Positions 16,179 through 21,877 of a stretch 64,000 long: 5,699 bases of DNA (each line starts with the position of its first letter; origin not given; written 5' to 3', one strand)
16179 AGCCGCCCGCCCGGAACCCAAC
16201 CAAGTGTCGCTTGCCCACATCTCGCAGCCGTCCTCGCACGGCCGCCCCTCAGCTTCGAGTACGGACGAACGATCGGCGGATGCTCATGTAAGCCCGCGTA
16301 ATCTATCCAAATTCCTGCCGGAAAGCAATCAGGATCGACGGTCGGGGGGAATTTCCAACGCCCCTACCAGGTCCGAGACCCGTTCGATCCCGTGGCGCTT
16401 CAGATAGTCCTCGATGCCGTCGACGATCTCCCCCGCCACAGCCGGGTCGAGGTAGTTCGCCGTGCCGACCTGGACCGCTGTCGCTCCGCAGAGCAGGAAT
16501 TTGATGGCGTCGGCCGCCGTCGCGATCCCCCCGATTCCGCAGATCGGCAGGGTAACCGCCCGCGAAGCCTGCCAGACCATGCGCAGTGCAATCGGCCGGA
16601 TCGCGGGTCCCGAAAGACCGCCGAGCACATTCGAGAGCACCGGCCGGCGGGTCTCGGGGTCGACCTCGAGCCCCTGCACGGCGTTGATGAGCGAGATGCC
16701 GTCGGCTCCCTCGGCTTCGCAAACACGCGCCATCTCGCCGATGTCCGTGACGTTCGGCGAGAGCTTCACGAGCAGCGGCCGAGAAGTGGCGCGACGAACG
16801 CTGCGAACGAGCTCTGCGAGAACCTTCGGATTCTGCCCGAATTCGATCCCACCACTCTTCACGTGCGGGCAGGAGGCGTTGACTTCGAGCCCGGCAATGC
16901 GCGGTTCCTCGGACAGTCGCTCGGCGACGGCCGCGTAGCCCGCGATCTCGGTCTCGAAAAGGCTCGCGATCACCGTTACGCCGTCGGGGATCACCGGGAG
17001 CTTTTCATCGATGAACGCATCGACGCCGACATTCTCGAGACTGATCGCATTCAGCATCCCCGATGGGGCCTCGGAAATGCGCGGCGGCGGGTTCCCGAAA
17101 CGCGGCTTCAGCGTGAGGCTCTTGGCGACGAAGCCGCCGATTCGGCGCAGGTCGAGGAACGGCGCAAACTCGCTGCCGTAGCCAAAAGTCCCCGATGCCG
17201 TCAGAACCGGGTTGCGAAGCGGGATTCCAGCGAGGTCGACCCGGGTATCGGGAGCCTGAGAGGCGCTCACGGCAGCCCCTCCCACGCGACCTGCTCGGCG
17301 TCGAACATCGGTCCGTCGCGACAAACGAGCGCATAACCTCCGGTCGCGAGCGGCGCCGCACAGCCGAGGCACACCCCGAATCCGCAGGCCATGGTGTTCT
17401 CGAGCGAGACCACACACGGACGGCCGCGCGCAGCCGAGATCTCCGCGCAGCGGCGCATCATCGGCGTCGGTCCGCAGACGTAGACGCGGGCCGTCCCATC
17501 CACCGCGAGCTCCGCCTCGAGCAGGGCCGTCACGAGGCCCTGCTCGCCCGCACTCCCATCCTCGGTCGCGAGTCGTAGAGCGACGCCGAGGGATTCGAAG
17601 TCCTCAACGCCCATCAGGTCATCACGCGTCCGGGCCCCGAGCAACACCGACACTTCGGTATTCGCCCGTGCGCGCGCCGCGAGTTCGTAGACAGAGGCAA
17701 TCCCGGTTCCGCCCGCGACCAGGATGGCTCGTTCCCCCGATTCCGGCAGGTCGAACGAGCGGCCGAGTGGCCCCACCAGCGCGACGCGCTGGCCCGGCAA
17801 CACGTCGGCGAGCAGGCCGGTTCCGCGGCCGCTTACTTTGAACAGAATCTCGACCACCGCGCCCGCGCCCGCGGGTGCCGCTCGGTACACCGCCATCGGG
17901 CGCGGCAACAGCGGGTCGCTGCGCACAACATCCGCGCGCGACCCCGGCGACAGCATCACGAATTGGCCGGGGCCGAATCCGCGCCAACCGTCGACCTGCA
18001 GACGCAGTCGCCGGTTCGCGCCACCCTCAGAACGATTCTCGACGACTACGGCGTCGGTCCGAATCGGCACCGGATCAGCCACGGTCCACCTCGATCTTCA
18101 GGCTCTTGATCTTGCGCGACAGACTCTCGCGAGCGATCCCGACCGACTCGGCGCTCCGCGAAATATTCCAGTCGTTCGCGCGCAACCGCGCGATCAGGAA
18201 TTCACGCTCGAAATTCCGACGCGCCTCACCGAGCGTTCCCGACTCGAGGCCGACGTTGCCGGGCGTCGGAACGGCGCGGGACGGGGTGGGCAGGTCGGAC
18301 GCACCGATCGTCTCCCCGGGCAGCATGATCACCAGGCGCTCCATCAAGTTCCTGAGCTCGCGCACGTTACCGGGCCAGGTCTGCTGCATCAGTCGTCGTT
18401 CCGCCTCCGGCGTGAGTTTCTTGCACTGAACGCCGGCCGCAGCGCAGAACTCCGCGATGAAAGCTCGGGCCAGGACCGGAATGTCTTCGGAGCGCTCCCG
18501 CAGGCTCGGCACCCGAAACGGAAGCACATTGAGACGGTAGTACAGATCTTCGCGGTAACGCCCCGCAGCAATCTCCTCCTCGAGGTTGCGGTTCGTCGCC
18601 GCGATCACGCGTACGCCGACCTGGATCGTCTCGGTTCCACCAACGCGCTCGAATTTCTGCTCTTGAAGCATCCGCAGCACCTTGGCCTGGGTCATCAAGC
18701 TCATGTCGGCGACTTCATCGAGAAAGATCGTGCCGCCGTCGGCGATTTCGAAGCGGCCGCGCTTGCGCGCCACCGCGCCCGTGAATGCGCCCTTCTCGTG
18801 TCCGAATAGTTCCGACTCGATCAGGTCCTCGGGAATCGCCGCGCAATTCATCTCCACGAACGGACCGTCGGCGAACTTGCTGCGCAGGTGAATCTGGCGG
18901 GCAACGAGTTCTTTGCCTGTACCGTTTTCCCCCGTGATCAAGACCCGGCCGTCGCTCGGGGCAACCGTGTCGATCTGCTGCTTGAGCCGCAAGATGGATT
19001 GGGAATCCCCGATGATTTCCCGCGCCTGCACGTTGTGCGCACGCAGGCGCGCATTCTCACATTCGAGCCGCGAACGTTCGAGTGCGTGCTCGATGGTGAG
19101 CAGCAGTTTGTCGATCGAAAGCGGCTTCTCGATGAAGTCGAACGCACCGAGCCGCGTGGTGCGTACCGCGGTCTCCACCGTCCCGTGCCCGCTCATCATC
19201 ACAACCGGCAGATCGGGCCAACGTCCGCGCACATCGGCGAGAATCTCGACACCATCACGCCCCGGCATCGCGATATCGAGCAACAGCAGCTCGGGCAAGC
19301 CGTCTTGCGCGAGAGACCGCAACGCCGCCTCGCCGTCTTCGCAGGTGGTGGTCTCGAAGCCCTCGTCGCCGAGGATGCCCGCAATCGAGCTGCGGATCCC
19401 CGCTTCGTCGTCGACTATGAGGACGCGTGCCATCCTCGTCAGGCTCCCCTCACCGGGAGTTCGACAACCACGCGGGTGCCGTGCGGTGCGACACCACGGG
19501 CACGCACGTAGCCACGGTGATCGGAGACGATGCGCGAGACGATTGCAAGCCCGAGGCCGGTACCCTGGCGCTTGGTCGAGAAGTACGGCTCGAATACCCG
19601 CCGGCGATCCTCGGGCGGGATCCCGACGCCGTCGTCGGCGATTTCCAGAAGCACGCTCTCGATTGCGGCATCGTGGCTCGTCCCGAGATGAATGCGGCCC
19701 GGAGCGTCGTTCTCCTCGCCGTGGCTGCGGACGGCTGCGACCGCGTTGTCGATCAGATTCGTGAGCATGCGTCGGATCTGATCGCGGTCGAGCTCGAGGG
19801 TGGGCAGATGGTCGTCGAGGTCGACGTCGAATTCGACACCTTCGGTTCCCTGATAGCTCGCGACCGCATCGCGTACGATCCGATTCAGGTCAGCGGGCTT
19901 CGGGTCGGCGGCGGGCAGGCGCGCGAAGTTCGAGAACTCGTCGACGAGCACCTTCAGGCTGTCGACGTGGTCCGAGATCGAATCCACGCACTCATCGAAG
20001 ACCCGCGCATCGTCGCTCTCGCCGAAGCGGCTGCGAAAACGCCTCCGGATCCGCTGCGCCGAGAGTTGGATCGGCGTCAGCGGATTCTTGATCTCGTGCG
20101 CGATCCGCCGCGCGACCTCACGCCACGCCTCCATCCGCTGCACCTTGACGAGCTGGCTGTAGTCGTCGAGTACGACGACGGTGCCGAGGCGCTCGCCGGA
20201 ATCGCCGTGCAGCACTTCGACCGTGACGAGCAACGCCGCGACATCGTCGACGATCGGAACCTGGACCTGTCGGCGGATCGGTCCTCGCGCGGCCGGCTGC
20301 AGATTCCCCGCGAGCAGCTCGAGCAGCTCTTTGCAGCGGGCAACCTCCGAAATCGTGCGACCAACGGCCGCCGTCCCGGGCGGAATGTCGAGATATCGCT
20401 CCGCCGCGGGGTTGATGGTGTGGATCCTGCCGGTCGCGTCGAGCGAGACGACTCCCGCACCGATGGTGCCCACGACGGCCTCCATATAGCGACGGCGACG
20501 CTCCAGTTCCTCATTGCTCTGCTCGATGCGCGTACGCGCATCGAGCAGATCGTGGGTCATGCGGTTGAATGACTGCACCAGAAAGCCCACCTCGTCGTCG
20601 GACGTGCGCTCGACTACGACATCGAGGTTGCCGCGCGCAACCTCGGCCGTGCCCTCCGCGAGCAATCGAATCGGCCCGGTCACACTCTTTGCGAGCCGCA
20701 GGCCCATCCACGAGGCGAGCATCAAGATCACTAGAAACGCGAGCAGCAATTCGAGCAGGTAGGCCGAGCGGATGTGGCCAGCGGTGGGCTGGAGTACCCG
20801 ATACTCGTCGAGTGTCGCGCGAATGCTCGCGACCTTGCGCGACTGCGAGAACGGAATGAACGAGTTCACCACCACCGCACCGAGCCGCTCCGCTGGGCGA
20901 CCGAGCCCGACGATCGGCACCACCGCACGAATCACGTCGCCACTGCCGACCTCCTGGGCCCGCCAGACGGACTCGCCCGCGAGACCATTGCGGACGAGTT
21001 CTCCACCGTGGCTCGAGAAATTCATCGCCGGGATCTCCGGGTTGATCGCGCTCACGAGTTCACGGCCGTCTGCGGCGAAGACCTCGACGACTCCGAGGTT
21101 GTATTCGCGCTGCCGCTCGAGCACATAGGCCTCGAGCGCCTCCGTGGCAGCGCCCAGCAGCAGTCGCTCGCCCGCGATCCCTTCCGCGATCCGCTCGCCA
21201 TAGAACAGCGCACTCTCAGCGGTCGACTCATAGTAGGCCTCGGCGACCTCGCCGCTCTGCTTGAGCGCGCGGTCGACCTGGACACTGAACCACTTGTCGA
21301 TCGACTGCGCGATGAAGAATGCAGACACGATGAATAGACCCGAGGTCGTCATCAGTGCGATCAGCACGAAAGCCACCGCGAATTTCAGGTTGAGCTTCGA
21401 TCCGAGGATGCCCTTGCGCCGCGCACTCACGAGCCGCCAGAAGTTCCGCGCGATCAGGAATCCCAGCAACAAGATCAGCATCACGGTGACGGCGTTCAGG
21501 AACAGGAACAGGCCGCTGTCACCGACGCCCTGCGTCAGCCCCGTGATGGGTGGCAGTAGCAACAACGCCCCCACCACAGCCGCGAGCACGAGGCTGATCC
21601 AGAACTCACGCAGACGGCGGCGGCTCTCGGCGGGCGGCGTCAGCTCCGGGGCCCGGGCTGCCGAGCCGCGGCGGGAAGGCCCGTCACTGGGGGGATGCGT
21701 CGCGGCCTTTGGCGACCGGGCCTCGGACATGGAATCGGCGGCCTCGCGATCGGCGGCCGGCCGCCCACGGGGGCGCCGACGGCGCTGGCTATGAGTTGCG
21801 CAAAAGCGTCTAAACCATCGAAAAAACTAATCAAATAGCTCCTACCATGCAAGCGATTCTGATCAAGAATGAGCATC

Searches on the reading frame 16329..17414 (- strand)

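Call 11: search_protein_families(library=pfam, proteins=[window:16329-17414:-], max_evalue=0.001)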
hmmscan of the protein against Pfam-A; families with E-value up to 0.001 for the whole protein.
window:16329-17414:- (361 aa): 3 families
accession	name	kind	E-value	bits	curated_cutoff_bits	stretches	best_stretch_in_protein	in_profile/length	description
PF01180.27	DHO_dh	-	1.3e-70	238.3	27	1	59-338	4-291/291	Dihydroorotate dehydrogenase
PF01207.24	Dus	-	0.0001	22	20.4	0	166-238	73-153/311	Dihydrouridine synthase (Dus)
PF03060.21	NMO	-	0.00067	19.6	28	0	265-319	168-224/331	Nitronate monooxygenase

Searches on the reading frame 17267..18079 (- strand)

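Call 11: search_protein_families(library=pfam, proteins=[window:17267-18079:-], max_evalue=0.001)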
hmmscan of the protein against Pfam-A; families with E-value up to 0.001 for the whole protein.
window:17267-18079:- (270 aa): 2 families
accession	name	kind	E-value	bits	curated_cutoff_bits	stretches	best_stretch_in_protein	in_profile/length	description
PF10418.14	DHODB_Fe-S_bind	-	2.2e-13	50.1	23.9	1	227-264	1-40/41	Iron-sulfur cluster binding domain of dihydroorotate dehydrogenase B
PF00175.26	NAD_binding_1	-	1.1e-10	42.6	22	1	120-211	1-107/109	Oxidoreductase NAD-binding domain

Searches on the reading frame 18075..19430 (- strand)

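Call 11: search_protein_families(library=pfam, proteins=[window:18075-19430:-], max_evalue=0.001)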
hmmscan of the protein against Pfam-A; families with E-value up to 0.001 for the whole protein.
window:18075-19430:- (451 aa): 7 families
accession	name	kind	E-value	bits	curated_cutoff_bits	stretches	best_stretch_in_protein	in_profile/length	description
PF00158.32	Sigma54_activat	-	8.5e-71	237.5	20.2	1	139-304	1-166/168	Sigma-54 interaction domain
PF00072.30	Response_reg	-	1.6e-27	96.3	30.2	1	3-113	1-110/111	Response regulator receiver domain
PF25601.1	AAA_lid_14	-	5.6e-25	87.4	27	1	311-383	1-73/87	AAA+ ATPase lid domain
PF14532.12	Sigma54_activ_2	-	6.2e-22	78.8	25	1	140-310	1-138/138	Sigma-54 interaction domain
PF07728.20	AAA_5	-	5.2e-08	33.4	22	1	163-282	2-124/139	AAA domain (dynein-related subfamily)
PF02954.25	HTH_8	-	5.7e-07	29.6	22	1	404-442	2-40/42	Bacterial regulatory protein, Fis family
PF00004.35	AAA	-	7.3e-05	23.7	21.2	1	163-290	1-121/131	ATPase family associated with various cellular activities (AAA)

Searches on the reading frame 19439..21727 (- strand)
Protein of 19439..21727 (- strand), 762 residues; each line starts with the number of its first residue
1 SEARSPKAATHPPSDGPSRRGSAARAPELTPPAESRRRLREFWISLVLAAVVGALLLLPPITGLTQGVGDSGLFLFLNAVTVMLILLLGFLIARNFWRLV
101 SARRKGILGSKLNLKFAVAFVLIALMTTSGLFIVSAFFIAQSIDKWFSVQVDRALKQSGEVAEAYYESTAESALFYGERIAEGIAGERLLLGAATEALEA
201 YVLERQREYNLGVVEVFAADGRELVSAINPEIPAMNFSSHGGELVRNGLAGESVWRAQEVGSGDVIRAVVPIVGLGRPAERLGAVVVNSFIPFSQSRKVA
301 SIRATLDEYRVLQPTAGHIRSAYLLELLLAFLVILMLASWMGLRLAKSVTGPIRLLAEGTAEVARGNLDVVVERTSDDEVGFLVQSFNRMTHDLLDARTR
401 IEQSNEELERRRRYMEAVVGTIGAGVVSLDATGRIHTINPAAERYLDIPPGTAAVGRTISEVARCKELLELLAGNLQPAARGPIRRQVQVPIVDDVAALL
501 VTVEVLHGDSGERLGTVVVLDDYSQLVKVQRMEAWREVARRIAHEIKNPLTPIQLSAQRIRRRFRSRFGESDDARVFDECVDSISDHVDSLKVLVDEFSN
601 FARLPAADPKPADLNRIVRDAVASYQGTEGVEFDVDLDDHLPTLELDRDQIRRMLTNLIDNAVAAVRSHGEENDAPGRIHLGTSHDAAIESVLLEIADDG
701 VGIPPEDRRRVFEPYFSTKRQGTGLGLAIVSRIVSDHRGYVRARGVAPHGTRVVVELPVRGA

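Call 11: search_protein_families(library=pfam, proteins=[window:19439-21727:-], max_evalue=0.001)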
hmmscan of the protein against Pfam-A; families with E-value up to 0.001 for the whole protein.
window:19439-21727:- (762 aa): 5 families
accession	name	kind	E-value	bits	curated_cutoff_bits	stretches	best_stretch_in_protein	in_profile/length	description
PF02518.31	HATPase_c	-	1e-22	81.1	26.4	1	647-760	2-110/111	Histidine kinase-, DNA gyrase B-, and HSP90-like ATPase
PF00672.30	HAMP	-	3.6e-13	50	25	1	344-395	1-52/53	HAMP domain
PF00512.31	HisKA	-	2.9e-09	37.3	26.9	1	535-605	2-64/66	His Kinase A (phospho-acceptor) domain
PF00989.32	PAS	-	0.0003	21.2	22.6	1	415-520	3-110/113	PAS fold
PF13581.12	HATPase_c_2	-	0.00052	20.5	27.4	0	666-740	43-113/127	Histidine kinase-like ATPase domain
